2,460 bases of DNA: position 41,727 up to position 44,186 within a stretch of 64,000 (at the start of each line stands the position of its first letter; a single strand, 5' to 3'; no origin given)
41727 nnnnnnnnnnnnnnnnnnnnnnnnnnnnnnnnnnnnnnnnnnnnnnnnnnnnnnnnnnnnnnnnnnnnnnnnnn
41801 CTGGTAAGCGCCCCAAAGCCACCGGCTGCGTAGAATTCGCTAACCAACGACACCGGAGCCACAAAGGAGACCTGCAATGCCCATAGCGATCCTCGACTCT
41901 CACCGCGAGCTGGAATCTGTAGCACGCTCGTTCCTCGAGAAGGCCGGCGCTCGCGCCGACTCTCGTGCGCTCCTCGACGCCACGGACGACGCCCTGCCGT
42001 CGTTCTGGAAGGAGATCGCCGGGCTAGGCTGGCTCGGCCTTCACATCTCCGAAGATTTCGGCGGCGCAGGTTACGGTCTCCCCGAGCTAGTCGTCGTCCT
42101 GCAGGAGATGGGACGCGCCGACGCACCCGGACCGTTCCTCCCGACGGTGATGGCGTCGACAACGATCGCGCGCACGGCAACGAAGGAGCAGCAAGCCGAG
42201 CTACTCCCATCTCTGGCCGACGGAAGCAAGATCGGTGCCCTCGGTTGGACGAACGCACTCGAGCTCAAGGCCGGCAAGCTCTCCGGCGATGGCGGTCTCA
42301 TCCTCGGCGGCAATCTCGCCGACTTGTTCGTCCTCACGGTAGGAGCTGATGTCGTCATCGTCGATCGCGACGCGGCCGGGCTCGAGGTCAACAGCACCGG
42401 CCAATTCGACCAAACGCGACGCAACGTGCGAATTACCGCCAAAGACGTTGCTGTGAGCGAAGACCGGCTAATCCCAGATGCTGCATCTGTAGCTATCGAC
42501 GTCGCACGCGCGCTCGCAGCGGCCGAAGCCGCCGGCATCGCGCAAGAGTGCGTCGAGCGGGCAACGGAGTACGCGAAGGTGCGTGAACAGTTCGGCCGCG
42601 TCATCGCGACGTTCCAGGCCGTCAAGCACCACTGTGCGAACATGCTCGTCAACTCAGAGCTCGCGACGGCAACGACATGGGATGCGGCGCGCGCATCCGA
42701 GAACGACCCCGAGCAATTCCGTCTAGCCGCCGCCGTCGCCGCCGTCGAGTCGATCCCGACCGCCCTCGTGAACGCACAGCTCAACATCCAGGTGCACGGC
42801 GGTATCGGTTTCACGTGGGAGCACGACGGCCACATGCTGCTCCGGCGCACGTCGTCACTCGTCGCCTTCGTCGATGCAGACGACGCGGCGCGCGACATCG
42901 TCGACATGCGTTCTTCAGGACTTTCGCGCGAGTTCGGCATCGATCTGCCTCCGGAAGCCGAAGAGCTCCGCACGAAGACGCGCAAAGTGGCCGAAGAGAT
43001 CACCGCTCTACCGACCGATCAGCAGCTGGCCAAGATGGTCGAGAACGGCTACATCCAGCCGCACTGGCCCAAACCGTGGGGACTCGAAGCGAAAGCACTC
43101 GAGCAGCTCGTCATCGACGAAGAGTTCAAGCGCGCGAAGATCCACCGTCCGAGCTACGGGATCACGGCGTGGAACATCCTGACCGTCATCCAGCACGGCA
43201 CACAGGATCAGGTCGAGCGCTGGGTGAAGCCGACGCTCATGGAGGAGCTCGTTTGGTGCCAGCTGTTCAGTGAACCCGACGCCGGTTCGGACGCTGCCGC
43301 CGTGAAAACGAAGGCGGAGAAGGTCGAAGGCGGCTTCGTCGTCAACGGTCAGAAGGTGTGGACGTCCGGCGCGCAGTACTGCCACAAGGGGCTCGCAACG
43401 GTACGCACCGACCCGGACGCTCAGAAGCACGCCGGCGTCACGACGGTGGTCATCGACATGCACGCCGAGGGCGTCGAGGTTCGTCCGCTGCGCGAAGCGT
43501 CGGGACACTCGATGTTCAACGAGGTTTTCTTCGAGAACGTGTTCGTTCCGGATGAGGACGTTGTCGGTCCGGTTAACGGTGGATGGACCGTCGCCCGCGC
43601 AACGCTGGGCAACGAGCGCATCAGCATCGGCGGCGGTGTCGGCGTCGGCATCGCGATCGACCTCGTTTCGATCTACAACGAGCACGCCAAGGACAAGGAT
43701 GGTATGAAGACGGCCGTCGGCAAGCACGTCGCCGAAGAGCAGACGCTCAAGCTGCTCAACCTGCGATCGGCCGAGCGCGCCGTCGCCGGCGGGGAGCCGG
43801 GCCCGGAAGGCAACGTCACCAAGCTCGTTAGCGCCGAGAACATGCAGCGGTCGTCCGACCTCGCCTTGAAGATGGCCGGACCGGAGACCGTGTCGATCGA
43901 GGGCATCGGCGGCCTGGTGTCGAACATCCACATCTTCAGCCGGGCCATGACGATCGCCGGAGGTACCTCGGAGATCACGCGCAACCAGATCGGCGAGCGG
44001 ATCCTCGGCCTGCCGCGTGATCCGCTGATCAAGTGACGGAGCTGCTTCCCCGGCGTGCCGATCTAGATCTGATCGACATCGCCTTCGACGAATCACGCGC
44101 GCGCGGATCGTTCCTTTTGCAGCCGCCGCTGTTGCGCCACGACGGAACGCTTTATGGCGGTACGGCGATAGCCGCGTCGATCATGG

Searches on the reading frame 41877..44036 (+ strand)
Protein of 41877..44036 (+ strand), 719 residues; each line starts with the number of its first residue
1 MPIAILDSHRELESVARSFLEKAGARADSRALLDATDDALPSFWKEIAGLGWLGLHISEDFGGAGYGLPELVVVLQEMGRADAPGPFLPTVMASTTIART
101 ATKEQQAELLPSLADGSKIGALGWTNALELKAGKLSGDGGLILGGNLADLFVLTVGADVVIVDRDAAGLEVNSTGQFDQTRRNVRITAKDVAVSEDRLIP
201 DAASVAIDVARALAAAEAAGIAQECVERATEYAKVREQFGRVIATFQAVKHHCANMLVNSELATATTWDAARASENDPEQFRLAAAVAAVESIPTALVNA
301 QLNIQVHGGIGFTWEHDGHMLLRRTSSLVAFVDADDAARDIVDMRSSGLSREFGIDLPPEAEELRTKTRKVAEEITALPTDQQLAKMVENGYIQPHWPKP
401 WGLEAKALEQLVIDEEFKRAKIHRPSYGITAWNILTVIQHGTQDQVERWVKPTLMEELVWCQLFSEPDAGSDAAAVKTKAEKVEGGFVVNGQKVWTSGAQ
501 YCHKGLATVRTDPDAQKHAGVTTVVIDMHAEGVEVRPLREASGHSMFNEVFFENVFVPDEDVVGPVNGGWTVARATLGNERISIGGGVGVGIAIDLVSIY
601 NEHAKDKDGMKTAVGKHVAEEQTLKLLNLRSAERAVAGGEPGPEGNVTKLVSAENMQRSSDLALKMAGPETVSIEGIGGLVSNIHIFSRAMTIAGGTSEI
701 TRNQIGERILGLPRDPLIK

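Call 68: search_protein_families(library=pfam, proteins=[window:41877-44036:+], max_evalue=0.001)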
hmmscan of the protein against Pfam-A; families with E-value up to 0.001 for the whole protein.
window:41877-44036:+ (719 aa): 3 families
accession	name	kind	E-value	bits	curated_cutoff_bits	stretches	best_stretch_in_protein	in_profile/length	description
PF00441.29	Acyl-CoA_dh_1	-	3.5e-40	138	22.4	2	203-327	7-130/150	Acyl-CoA dehydrogenase, C-terminal domain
PF02771.21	Acyl-CoA_dh_N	-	3.3e-27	95.5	22.9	2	8-116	3-112/113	Acyl-CoA dehydrogenase, N-terminal domain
PF02770.24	Acyl-CoA_dh_M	-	1.7e-19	70.2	33.3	1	461-555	1-97/97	Acyl-CoA dehydrogenase, middle domain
